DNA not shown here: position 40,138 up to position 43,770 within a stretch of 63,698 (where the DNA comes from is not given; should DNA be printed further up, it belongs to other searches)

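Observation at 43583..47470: Four coupled genes whose N-terminal strands suggest a donor-strand-exchange pilus (shaft, tip, base)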

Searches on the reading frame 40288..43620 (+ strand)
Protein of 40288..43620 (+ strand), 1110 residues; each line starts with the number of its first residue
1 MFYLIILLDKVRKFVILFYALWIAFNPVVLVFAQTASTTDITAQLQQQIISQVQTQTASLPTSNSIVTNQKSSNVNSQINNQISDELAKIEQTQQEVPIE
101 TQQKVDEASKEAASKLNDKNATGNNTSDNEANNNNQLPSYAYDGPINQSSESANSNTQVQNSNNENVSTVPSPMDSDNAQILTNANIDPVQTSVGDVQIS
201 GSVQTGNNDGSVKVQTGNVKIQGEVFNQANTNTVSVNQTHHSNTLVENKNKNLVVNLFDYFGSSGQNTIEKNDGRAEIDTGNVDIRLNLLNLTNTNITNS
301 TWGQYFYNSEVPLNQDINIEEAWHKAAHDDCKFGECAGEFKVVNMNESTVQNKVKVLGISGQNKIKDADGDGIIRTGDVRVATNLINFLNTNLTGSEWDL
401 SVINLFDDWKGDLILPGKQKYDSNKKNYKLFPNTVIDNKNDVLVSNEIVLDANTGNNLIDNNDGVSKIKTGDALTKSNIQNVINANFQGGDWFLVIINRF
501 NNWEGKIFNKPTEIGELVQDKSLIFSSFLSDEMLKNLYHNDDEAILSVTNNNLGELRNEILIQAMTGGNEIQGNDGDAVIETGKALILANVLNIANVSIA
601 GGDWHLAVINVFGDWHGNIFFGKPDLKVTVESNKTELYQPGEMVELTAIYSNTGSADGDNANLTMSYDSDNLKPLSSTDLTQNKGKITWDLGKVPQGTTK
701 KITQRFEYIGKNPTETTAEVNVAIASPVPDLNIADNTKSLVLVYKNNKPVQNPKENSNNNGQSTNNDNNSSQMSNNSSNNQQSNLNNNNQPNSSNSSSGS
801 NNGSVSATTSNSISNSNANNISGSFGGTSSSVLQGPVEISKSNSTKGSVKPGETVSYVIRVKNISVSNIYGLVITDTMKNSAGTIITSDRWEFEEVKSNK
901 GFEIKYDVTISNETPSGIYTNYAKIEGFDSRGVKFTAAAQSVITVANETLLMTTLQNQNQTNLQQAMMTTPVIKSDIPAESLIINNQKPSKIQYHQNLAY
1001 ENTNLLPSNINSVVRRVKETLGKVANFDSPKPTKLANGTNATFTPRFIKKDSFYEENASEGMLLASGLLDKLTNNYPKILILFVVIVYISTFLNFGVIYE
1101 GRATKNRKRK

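Call 3: search_protein_families(library=pfam, proteins=[window:40288-43620:+], max_evalue=1)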
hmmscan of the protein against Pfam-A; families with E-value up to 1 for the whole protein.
window:40288-43620:+ (1110 aa): 3 families
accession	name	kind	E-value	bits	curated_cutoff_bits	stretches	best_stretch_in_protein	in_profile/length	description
PF01835.25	MG2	-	0.00032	21.4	32.8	1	849-923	11-80/96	MG2 domain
PF15113.11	TMEM117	-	0.13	11.6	27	1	473-537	283-347/411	TMEM117 protein family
PF20724.2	DUF6831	-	0.58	9.7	25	0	214-271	136-192/223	Domain of unknown function (DUF6831)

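Call 4: search_protein_families(library=ncbifam, proteins=[window:40288-43620:+], max_evalue=1)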
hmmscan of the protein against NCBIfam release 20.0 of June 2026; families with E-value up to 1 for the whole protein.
window:40288-43620:+ (1110 aa): 0 families
